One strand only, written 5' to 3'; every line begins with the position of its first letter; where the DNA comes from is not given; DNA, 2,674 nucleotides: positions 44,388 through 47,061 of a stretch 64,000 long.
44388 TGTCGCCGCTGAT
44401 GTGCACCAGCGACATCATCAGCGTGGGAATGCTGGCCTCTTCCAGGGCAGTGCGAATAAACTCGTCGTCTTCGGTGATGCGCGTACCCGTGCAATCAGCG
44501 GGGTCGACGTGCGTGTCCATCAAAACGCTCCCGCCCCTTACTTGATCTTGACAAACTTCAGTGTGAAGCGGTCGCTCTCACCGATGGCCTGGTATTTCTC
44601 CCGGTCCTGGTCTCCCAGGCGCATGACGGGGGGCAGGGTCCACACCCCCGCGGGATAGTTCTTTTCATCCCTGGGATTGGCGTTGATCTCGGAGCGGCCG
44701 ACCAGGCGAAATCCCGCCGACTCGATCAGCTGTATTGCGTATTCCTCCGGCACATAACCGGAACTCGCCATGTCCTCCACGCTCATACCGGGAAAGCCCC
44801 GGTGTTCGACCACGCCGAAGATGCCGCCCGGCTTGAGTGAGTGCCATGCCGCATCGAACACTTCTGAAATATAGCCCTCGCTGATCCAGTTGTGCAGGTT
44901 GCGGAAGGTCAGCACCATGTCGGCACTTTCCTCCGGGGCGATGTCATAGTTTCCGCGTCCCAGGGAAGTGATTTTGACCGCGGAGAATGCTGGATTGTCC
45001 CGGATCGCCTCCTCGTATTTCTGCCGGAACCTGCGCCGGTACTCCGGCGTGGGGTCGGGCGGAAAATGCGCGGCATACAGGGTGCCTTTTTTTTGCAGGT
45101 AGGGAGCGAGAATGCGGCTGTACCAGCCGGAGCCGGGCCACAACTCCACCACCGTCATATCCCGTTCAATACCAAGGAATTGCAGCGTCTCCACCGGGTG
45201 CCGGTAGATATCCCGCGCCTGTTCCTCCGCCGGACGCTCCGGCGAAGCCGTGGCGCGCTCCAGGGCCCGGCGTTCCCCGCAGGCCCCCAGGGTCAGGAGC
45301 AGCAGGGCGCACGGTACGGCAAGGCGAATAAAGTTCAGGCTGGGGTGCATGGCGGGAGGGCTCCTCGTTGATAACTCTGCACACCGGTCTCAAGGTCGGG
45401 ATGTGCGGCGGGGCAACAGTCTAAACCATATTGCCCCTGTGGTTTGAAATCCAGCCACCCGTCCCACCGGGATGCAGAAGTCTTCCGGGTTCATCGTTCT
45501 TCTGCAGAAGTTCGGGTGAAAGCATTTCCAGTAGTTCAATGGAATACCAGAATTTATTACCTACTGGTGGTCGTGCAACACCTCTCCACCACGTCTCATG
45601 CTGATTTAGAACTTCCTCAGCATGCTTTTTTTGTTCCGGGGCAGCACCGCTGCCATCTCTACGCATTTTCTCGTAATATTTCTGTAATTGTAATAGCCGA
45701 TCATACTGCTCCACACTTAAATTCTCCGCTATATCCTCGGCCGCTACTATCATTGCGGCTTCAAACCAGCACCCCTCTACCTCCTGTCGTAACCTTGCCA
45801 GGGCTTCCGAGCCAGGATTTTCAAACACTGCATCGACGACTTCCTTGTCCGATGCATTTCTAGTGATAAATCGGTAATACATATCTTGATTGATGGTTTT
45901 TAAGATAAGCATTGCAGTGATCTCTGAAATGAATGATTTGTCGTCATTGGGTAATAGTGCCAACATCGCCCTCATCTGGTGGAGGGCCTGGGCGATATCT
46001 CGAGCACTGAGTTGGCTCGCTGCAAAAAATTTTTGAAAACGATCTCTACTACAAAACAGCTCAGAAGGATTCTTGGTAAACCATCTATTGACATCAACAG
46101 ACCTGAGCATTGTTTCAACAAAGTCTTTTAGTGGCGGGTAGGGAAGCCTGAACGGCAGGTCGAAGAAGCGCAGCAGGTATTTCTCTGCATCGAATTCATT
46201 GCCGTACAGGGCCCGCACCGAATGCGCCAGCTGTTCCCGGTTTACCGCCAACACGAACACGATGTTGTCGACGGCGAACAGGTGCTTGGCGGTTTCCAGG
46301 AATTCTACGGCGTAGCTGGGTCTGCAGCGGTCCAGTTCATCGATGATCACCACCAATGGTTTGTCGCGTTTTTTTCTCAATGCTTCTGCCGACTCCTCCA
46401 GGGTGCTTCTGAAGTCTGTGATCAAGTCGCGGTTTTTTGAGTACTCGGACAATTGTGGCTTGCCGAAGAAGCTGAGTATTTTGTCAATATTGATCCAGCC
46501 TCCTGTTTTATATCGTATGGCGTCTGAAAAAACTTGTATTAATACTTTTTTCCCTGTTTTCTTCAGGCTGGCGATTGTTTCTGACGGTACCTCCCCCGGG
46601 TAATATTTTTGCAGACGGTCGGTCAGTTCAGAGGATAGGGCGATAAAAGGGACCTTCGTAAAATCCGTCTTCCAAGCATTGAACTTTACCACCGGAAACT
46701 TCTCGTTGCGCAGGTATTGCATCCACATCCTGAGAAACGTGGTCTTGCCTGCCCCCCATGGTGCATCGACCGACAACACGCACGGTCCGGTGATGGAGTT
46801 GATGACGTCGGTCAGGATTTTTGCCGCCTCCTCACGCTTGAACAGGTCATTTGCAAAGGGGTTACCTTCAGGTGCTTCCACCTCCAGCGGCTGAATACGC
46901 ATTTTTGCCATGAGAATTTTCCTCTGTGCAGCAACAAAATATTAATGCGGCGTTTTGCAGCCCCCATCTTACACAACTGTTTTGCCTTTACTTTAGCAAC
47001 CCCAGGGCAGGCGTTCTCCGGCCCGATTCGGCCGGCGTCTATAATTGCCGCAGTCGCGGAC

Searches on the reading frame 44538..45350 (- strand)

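Call 58: search_protein_families(library=pfam, proteins=[window:44538-45350:-], max_evalue=0.001)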
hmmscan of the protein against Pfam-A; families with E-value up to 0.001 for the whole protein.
window:44538-45350:- (270 aa): 0 families

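Call 90: search_protein_families(library=padloc, proteins=[window:44538-45350:-], max_evalue=0.001)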
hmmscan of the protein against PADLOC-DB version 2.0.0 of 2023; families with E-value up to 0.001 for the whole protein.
window:44538-45350:- (270 aa): 1 family
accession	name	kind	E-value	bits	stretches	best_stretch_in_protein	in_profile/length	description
PDLC04134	mad2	-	0.00038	17.4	1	56-188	284-402/492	mads_2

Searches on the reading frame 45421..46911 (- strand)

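Call 58: search_protein_families(library=pfam, proteins=[window:45421-46911:-], max_evalue=0.001)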
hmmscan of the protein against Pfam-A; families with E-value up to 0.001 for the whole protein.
window:45421-46911:- (496 aa): 5 families
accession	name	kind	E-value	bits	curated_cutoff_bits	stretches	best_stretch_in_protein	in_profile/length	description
PF07693.20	KAP_NTPase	-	5.9e-41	141.1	20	1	27-297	2-267/293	KAP family P-loop domain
PF13401.12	AAA_22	-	2.2e-06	28.4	27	1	47-225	9-124/130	AAA domain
PF13191.12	AAA_16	-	2.9e-06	28.3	32.6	1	23-200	2-148/167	AAA ATPase domain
PF01637.24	ATPase_2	-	2.9e-05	24.4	33.2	1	25-222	3-153/225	ATPase domain predominantly from Archaea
PF24883.2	NPHP3_N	-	0.00011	22.9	24.8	0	164-212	102-150/164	Nephrocystin 3, N-terminal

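Call 90: search_protein_families(library=padloc, proteins=[window:45421-46911:-], max_evalue=0.001)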
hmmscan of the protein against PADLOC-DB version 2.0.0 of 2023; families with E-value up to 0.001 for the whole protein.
window:45421-46911:- (496 aa): 8 families
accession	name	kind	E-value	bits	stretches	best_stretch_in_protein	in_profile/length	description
PDLC04959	PDC-S20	-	1e-108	362.8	1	4-411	1-415/464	-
PDLC04956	PDC-S20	-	2.9e-42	143.6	1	21-432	11-440/450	-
PDLC04957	PDC-S20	-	2.8e-40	137.2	1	21-377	5-376/446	-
PDLC04958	PDC-S20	-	8.2e-32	109.1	1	21-275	3-272/458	-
PDLC02361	PifA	-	1.7e-19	67.9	1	42-358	39-355/720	PifA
PDLC02209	QatA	-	4.9e-17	59.8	2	161-313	182-341/646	-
PDLC02210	QatA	-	1.3e-15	54.9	2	173-257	193-278/593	-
PDLC04140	mad8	-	7.3e-05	20.4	0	32-233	16-242/314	mads_8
